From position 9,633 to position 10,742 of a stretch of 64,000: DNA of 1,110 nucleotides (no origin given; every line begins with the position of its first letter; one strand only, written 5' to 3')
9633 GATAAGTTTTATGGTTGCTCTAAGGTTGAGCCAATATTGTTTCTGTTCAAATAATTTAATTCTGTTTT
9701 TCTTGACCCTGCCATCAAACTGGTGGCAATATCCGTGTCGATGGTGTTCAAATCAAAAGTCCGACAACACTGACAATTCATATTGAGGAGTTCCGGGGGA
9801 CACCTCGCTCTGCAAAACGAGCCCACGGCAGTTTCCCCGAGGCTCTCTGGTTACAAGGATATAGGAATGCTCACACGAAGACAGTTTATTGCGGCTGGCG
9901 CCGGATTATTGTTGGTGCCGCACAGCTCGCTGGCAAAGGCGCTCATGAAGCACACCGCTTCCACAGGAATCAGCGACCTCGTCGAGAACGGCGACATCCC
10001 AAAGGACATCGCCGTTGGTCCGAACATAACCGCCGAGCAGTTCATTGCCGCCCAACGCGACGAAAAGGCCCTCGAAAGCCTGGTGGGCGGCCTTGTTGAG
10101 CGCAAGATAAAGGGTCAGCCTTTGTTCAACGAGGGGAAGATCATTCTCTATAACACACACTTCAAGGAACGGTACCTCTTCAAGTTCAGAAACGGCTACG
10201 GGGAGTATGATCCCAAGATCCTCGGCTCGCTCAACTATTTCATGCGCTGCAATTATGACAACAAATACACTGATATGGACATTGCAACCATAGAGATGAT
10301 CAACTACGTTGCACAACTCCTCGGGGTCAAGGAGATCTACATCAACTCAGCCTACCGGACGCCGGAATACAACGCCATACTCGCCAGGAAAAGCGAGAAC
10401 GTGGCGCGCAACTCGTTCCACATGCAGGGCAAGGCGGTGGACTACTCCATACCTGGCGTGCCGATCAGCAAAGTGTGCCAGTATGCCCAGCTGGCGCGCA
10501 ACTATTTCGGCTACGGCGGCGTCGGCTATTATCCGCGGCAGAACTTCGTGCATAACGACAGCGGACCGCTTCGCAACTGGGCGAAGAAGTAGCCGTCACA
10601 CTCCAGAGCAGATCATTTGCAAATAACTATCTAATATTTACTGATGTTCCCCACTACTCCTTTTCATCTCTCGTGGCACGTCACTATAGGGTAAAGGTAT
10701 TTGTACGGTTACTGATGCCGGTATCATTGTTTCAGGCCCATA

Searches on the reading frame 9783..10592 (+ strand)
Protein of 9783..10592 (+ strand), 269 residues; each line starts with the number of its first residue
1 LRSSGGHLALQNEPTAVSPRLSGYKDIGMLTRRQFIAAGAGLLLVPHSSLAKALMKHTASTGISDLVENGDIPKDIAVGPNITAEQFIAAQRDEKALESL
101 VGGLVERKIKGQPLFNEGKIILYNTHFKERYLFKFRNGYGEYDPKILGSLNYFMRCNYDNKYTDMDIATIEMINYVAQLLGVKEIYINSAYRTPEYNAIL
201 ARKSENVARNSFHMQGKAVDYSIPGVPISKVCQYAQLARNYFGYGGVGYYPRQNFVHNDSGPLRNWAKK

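Call 3: search_protein_families(library=pfam, proteins=[window:9783-10592:+], max_evalue=0.01)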
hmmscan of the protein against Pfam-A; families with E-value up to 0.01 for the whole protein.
window:9783-10592:+ (269 aa): 3 families
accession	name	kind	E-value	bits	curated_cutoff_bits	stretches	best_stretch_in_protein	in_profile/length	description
PF05951.18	Peptidase_M15_2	-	2.9e-34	118.5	27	1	120-266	9-153/153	Bacterial protein of unknown function (DUF882)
PF08291.16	Peptidase_M15_3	-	3.9e-10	40.3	23.2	1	167-259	26-108/108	Peptidase M15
PF18979.5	DUF5715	-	0.00037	20.6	26.8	1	180-222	76-118/171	Family of unknown function (DUF5715)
